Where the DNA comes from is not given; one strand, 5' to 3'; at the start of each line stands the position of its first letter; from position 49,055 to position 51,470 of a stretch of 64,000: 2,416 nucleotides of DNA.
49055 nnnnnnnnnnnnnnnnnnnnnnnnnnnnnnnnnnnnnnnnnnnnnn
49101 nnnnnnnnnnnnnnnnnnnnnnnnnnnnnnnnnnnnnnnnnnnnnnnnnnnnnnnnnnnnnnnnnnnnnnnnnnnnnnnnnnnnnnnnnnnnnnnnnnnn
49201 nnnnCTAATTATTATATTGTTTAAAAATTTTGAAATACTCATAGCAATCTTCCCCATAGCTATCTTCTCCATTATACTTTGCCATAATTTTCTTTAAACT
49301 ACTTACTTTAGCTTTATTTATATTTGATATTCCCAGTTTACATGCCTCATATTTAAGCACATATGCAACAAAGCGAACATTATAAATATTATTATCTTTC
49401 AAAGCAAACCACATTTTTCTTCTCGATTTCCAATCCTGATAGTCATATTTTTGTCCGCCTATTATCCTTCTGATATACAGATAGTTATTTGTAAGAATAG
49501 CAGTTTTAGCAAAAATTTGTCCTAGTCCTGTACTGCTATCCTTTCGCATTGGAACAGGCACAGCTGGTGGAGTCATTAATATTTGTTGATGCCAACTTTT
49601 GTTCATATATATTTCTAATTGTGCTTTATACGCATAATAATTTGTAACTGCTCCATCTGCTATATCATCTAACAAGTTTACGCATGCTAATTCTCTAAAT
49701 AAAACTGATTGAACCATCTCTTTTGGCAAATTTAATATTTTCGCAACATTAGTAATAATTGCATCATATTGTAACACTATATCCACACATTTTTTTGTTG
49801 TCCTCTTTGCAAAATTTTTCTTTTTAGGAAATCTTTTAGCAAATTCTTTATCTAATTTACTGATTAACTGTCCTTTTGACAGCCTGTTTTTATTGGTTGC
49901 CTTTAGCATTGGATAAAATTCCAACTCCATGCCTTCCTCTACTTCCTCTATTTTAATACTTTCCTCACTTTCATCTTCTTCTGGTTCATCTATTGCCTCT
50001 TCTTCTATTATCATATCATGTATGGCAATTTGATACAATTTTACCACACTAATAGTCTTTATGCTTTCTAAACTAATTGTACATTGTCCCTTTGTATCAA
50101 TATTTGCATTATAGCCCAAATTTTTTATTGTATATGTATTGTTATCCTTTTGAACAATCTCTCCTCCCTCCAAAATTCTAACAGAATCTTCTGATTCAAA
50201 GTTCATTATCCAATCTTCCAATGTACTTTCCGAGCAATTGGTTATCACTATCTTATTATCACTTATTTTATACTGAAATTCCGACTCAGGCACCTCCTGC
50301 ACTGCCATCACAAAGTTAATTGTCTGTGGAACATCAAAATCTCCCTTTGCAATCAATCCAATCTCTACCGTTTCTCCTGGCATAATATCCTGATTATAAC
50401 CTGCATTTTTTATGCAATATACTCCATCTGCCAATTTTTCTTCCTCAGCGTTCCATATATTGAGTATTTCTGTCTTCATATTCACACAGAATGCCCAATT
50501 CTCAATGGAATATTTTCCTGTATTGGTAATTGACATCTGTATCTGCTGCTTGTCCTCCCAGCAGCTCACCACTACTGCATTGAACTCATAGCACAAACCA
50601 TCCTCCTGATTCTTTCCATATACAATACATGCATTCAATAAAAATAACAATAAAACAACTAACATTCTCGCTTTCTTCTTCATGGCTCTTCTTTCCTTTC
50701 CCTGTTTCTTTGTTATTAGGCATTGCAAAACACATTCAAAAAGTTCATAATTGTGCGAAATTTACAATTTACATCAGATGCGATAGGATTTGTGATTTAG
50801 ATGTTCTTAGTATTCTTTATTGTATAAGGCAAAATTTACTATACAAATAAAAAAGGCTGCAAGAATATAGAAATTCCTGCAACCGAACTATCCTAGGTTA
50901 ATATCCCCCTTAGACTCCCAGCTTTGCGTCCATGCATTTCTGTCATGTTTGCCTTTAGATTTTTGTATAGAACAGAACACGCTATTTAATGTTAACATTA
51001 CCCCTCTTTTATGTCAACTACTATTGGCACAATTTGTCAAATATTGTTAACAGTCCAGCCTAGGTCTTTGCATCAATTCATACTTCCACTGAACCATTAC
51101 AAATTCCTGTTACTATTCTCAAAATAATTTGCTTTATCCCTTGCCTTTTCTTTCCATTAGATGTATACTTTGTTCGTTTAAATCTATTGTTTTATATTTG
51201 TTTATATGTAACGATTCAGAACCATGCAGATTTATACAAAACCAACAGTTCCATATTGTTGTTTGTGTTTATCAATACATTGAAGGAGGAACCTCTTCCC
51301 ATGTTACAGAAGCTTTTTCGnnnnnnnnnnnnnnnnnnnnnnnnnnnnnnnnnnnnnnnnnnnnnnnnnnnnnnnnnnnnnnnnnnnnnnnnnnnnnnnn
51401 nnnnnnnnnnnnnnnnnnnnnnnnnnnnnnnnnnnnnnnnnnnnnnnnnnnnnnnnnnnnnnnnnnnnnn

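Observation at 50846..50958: Third c-di-GMP-I-like riboswitch copy upstream of a secreted, possibly cell-wall-lytic protein gene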

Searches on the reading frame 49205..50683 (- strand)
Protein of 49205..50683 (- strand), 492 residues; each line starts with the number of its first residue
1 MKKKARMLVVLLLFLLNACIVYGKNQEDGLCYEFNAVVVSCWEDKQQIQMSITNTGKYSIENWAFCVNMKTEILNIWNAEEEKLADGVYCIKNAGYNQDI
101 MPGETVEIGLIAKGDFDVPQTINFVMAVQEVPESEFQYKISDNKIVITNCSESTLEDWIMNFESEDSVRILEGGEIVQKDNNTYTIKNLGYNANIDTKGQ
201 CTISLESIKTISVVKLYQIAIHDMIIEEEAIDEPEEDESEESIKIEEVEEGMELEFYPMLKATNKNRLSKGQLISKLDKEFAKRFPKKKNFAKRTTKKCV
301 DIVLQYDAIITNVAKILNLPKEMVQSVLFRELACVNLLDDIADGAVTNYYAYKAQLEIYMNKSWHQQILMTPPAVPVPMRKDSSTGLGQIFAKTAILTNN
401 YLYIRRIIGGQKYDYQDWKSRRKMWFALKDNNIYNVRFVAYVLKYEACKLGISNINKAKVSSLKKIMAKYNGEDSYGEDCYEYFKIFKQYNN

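Call 6: search_protein_families(library=pfam, proteins=[window:49205-50683:-], max_evalue=0.01)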
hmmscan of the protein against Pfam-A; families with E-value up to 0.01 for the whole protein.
window:49205-50683:- (492 aa): 1 family
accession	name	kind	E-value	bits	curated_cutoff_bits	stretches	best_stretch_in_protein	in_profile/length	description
PF00553.25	CBM_2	-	2.2e-17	63.7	24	2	37-115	6-85/101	Cellulose binding domain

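Call 8: find_homologous_proteins(query=window:49205-50683:-)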
Query window:49205-50683:- (492 aa): 23 proteins with E <= 0.001 among 6701 candidates.
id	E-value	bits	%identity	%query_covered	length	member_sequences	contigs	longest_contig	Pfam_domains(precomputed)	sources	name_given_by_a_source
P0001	2.8e-241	819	74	100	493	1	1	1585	PF00553.26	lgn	-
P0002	1.7e-218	744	98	71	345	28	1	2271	PF00553.26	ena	-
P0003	6.8e-207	706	63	100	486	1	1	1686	PF00553.26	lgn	-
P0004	2.8e-169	582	81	67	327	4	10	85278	-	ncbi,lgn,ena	-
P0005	3.3e-135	469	58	78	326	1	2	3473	-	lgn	-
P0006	1.5e-130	454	75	54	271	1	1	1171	-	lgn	-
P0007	4.2e-47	179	43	40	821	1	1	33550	PF13768.13,PF00092.35,PF13519.13,PF18884.6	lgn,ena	-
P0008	1.8e-35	141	41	40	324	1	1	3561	PF10844.14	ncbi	-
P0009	2.3e-23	101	37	35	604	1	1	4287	PF00553.26,PF18884.6,PF09478.17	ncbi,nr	ncbi:MAG TPA: hypothetical protein GX707_21465, partial [Epulopiscium sp.]|nr:hypothetical protein [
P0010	2.5e-23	101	35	41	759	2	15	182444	PF01471.24,PF08924.18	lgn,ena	-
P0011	3.4e-22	97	34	32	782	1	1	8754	PF00553.26,PF09479.17,PF00092.35,PF13519.13,PF18884.6,PF09478.17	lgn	-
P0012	1.7e-21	94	37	36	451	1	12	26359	PF00553.26,PF18884.6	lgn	-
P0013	1.2e-19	88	36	38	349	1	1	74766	-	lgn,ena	-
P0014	1.5e-19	88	30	43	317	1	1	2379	PF00553.26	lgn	-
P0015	4.5e-19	87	35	33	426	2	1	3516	PF00553.26,PF18884.6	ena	-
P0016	1.5e-17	81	36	39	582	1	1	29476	PF14200.13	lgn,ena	-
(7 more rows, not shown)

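Call 9: search_solved_structures(query=window:49205-50683:-, max_evalue=1, show_alignments=2)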
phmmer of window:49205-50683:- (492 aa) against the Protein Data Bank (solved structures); distinct sequences matched with E-value up to 1: 5.
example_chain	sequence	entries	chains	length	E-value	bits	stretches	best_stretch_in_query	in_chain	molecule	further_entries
6bt9_A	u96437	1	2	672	0.0042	18.9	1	38-114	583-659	Chitinase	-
2rtt_A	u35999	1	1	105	0.048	15.4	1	50-114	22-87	ChiC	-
6f7e_A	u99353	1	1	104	0.057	15.2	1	38-114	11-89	Putative secreted cellulose binding protein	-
3ndy_E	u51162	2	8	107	0.059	15.1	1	35-102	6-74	Endoglucanase D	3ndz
9d2f_F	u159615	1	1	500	0.75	11.5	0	101-129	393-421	Putative malate dehydrogenase 1B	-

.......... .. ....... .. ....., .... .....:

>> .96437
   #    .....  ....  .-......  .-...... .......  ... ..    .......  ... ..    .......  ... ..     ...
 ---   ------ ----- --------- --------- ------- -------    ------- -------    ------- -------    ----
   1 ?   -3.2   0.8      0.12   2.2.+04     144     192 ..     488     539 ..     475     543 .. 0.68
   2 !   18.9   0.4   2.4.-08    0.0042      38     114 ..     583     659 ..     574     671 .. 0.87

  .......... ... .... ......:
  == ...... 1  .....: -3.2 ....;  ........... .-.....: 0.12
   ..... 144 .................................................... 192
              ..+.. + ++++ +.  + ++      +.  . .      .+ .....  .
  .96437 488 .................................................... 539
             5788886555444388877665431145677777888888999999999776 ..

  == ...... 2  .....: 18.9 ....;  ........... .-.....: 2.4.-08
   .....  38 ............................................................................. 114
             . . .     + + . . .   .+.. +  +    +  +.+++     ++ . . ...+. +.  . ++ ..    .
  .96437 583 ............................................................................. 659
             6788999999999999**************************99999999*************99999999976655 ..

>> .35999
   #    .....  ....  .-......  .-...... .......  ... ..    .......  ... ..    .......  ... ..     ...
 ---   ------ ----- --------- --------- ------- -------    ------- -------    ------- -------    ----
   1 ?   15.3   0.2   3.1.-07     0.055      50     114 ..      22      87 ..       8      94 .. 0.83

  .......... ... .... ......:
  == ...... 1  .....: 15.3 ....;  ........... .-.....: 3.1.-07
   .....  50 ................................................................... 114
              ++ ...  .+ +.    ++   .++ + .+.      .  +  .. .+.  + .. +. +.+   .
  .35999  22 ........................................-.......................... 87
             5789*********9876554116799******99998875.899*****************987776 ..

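Call 10: find_related_loci(query=window:49205-50683:-, collection=genome_contigs, flank=3000)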
Query window:49205-50683:- (492 aa) in genome_contigs; peptide patterns used: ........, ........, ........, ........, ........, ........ (x = any residue, [..] = any of these).
9 stretches matched a pattern, but none encodes a relative of the query by tblastn (E <= 1e-3).

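Call 11: find_encoding_contigs(protein=P0004, flank=3000, max_places=6)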
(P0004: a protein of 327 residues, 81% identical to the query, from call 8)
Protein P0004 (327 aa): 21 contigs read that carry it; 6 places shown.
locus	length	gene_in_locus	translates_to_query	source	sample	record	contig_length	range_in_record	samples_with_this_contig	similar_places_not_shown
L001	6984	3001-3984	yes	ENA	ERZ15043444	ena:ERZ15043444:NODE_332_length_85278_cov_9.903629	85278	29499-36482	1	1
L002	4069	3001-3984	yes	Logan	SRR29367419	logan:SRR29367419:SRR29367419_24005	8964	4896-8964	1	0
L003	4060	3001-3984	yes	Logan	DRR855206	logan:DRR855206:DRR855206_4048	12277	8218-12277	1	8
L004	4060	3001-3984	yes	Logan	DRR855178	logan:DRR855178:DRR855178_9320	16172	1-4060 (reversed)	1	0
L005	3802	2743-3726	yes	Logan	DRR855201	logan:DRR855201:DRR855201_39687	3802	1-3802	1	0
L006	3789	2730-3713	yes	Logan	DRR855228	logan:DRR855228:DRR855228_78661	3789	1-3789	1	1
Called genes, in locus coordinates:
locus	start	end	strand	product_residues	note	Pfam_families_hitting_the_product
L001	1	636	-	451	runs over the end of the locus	PF02254:TrkA_N, PF03807:F420_oxidored (weak), PF13478:XdhC_C (faint), PF02080:TrkA_C, PF02254:TrkA_N, PF02080:TrkA_C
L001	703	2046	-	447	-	PF02386:TrkH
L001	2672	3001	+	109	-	PF00553:CBM_2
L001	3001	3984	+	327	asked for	-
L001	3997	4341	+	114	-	-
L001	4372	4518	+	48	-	-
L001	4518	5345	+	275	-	PF00881:Nitroreductase (faint), PF14512:TM1586_NiRdase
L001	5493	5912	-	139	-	PF00583:Acetyltransf_1 (weak), PF13508:Acetyltransf_7 (weak), PF08445:FR47 (weak), PF13673:Acetyltransf_10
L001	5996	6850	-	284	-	PF01636:APH, PF01633:Choline_kinase (weak)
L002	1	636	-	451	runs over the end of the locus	PF02254:TrkA_N, PF03807:F420_oxidored (weak), PF13478:XdhC_C (faint), PF02080:TrkA_C, PF02254:TrkA_N, PF02080:TrkA_C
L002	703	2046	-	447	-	PF02386:TrkH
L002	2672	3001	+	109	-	PF00553:CBM_2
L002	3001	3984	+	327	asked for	-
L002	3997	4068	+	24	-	?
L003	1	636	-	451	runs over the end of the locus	PF02254:TrkA_N, PF03807:F420_oxidored (weak), PF13478:XdhC_C (faint), PF02080:TrkA_C, PF02254:TrkA_N, PF02080:TrkA_C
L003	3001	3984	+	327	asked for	-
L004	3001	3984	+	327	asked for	-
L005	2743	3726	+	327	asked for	-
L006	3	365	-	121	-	?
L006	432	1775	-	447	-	PF02386:TrkH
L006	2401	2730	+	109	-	PF00553:CBM_2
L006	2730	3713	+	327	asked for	-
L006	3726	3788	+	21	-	?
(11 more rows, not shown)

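Call 12: find_encoding_contigs(protein=P0001, flank=3000, max_places=4)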
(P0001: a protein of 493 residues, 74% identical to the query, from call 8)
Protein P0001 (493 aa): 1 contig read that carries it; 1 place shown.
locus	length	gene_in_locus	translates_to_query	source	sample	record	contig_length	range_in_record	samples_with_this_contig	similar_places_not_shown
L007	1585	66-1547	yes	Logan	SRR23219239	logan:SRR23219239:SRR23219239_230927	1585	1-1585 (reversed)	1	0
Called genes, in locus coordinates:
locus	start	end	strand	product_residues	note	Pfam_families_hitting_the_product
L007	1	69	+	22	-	?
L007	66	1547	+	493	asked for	PF00553:CBM_2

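Call 13: find_encoding_contigs(protein=P0003, flank=3000, max_places=4)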
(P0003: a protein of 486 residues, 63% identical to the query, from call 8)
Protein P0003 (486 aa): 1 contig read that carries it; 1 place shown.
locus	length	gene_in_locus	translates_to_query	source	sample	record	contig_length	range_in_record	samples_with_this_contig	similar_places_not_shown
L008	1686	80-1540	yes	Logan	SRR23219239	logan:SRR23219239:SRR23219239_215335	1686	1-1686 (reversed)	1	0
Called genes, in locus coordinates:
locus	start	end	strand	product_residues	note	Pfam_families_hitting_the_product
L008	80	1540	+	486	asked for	PF00553:CBM_2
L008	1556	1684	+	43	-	?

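Call 14: find_encoding_contigs(protein=P0005, flank=3000, max_places=4)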
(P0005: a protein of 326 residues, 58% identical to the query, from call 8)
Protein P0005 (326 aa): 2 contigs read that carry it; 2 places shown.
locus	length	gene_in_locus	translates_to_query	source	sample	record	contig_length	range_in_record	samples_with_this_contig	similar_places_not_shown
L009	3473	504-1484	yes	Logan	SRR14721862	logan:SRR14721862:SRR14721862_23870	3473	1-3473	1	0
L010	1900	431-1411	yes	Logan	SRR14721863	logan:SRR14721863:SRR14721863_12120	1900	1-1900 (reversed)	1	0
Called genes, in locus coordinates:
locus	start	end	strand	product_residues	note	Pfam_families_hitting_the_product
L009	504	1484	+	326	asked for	-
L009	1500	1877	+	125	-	-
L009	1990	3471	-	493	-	?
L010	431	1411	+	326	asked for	-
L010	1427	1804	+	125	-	-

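Call 15: find_encoding_contigs(protein=window:49205-50683:-, flank=3000, max_places=4)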
Protein window:49205-50683:- (492 aa): 2 contigs read that carry it; 1 place shown.
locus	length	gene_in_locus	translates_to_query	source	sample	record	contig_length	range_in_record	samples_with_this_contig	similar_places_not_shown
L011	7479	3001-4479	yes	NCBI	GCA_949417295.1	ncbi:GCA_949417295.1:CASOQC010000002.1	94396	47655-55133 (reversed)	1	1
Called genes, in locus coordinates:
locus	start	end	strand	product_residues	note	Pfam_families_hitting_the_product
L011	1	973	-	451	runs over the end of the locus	PF02254:TrkA_N, PF03807:F420_oxidored (weak), PF13478:XdhC_C (faint), PF02080:TrkA_C, PF02254:TrkA_N, PF02080:TrkA_C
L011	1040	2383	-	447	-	PF02386:TrkH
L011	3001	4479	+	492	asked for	PF00553:CBM_2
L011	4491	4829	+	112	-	-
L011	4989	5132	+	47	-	-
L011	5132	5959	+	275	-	PF00881:Nitroreductase (faint), PF14512:TM1586_NiRdase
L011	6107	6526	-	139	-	PF00583:Acetyltransf_1, PF13508:Acetyltransf_7 (weak), PF13673:Acetyltransf_10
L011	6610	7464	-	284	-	PF01636:APH, PF01633:Choline_kinase (weak)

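Call 61: find_encoding_contigs(protein=P0007, flank=3000, max_places=2)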
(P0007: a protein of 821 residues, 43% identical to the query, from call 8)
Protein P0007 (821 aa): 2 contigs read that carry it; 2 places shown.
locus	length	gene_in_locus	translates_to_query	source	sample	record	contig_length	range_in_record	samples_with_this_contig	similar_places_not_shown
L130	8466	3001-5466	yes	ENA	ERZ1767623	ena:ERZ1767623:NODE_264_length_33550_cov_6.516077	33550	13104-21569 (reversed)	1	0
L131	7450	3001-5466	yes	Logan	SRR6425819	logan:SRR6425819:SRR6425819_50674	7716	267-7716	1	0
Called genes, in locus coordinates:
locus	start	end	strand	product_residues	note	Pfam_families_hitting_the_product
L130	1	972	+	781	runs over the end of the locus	PF00457:Glyco_hydro_11, PF14200:RicinB_lectin_2, PF00652:Ricin_B_lectin, PF14200:RicinB_lectin_2, PF00553:CBM_2, PF01522:Polysacc_deac_1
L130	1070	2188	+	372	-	PF00457:Glyco_hydro_11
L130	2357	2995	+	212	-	PF18540:DUF5626 (faint), PF00553:CBM_2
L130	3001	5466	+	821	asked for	PF18884:TSP3_bac (weak), PF00092:VWA, PF13519:VWA_2, PF13768:VWA_3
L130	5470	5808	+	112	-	-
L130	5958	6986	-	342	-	PF01012:ETF, PF00766:ETF_alpha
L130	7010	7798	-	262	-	PF01012:ETF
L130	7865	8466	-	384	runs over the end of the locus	PF02771:Acyl-CoA_dh_N, PF02770:Acyl-CoA_dh_M, PF00441:Acyl-CoA_dh_1, PF08028:Acyl-CoA_dh_2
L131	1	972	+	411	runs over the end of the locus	?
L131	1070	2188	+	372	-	PF00457:Glyco_hydro_11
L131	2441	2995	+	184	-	PF18540:DUF5626 (faint), PF00553:CBM_2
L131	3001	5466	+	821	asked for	PF18884:TSP3_bac (weak), PF00092:VWA, PF13519:VWA_2, PF13768:VWA_3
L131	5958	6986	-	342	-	PF01012:ETF, PF00766:ETF_alpha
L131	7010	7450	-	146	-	?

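Call 62: find_encoding_contigs(protein=P0010, flank=3000, max_places=2)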
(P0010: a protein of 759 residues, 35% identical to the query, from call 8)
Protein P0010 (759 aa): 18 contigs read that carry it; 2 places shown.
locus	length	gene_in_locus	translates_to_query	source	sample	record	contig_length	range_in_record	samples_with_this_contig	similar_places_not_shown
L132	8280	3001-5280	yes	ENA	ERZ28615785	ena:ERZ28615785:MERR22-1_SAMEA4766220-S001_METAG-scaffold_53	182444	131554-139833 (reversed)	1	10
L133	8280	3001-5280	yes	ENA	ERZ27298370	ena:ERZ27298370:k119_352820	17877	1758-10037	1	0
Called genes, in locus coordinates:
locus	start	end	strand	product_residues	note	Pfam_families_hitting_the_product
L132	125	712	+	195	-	-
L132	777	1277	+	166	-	PF18954:DUF5697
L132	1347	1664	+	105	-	-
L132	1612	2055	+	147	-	-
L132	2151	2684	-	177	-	-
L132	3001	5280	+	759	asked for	PF01471:PG_binding_1, PF08924:Rv2525c_GlyHyd-like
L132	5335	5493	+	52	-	-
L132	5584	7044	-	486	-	PF14284:PcfJ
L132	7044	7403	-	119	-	PF14058:PcfK (weak)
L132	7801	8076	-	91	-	-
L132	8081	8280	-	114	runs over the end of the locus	-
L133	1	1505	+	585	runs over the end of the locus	PF02534:T4SS-DNA_transf, PF10412:TrwB_AAD_bind, PF12696:TraG-D_C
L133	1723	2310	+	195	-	-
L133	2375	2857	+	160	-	PF18954:DUF5697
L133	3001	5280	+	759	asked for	PF01471:PG_binding_1, PF08924:Rv2525c_GlyHyd-like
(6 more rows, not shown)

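Call 63: find_encoding_contigs(protein=P0013, flank=3000, max_places=2)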
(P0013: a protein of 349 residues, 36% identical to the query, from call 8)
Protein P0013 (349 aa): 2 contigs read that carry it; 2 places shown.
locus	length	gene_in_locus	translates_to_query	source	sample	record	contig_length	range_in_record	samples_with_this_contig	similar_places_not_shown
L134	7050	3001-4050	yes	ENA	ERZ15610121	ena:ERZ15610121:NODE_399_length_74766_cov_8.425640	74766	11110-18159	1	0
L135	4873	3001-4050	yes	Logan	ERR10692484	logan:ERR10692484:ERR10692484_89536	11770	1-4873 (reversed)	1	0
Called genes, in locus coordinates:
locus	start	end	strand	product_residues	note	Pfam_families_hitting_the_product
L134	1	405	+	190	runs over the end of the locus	PF04647:AgrB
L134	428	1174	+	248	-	PF00072:Response_reg, PF04397:LytTR (weak)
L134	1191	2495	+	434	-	PF14501:HATPase_c_5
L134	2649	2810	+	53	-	-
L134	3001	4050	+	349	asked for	-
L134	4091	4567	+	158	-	-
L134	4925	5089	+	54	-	-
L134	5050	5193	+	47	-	-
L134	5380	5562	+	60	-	-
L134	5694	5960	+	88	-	-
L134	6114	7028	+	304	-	PF00294:PfkB, PF08543:Phos_pyr_kin (weak)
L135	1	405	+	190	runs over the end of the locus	PF04647:AgrB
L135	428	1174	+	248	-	PF00072:Response_reg, PF04397:LytTR (weak)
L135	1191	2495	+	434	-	PF14501:HATPase_c_5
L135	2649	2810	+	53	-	-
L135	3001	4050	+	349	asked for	-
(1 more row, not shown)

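Call 64: find_encoding_contigs(protein=P0016, flank=3000, max_places=2)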
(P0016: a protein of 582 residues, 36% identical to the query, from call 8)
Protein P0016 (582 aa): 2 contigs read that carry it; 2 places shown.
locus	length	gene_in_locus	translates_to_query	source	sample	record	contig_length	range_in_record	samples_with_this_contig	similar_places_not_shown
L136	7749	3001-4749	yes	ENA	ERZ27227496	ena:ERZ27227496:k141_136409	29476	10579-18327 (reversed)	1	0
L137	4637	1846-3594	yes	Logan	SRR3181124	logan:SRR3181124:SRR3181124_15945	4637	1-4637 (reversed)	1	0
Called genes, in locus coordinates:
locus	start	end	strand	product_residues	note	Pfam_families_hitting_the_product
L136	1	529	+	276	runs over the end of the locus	-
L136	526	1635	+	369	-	-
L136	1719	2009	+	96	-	-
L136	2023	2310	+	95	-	PF16079:Phage_holin_5_2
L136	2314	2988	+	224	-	-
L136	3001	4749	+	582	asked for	PF14200:RicinB_lectin_2 (faint)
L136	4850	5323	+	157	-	-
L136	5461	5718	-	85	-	PF21984:DnaD_N (weak), PF13730:HTH_36, PF08279:HTH_11 (weak), PF13551:HTH_29 (faint), PF13412:HTH_24 (weak)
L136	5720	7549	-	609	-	PF02534:T4SS-DNA_transf, PF10412:TrwB_AAD_bind, PF12696:TraG-D_C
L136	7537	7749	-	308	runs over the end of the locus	PF13154:DUF3991, PF13362:Toprim_3, PF13155:Toprim_2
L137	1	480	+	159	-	?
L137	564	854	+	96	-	-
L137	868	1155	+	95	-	PF16079:Phage_holin_5_2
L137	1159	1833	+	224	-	-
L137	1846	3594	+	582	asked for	PF14200:RicinB_lectin_2 (faint)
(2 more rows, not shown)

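Call 69: search_protein_families(library=phrogs, proteins=[window:49205-50683:-], max_evalue=0.01)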
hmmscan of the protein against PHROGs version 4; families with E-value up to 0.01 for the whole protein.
window:49205-50683:- (492 aa): 0 families

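Call 70: search_protein_families(library=ncbifam, proteins=[window:49205-50683:-], max_evalue=0.01)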
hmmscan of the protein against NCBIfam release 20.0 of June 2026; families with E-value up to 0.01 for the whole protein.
window:49205-50683:- (492 aa): 1 family
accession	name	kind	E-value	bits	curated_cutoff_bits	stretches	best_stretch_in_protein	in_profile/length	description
NF041611.1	exoglucan_CbhB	equivalog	0.0013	16.8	1950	0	39-111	901-974/997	exoglucanase CbhB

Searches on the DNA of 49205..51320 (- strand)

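Call 16: search_rna_families(sources=[L001, L007, L008, L009, L010, L005], threshold=gathering, show_alignments=3)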
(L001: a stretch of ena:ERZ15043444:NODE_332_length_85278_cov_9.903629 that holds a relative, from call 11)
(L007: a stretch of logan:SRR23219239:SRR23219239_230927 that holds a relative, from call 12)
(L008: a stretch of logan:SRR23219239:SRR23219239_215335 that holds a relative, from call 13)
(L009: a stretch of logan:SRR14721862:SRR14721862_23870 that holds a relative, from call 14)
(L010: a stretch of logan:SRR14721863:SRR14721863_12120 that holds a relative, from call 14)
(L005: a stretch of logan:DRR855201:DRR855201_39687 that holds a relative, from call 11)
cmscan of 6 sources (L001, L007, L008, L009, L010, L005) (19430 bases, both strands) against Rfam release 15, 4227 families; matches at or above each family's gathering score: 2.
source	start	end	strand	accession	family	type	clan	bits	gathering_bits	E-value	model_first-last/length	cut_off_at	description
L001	2392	2480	+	RF01051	c-di-GMP-I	Cis-reg; riboswitch;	CL00126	62.2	35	2.8e-10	1-87/87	no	c-di-GMP-I riboswitch aptamer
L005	2134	2222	+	RF01051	c-di-GMP-I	Cis-reg; riboswitch;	CL00126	62.2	35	2.8e-10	1-87/87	no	c-di-GMP-I riboswitch aptamer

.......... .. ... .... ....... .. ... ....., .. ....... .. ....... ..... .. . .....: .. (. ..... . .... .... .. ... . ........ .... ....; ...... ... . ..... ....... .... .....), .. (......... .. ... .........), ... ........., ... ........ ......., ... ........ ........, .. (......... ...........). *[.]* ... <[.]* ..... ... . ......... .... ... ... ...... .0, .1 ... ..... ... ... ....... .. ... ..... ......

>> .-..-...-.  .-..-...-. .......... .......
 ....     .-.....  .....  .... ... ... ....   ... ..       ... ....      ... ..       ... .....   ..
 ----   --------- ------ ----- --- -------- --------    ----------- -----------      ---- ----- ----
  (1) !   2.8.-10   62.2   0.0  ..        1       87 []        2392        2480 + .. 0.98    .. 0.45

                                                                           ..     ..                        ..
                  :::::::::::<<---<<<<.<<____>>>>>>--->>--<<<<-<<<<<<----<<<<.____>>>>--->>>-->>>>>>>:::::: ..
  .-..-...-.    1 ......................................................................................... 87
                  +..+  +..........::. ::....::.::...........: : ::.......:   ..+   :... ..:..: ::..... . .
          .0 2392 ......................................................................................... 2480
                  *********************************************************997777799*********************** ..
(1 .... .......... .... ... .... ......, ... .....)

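Call 57: search_rna_families(source=window, start=50600, end=51320, threshold=evalue, max_evalue=1)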
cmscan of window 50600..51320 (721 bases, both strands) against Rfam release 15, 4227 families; matches with E-value up to 1: 1.
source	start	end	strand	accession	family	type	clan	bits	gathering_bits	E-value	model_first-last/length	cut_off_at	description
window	50875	50963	-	RF01051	c-di-GMP-I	Cis-reg; riboswitch;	CL00126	61.9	35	1.2e-11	1-87/87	no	c-di-GMP-I riboswitch aptamer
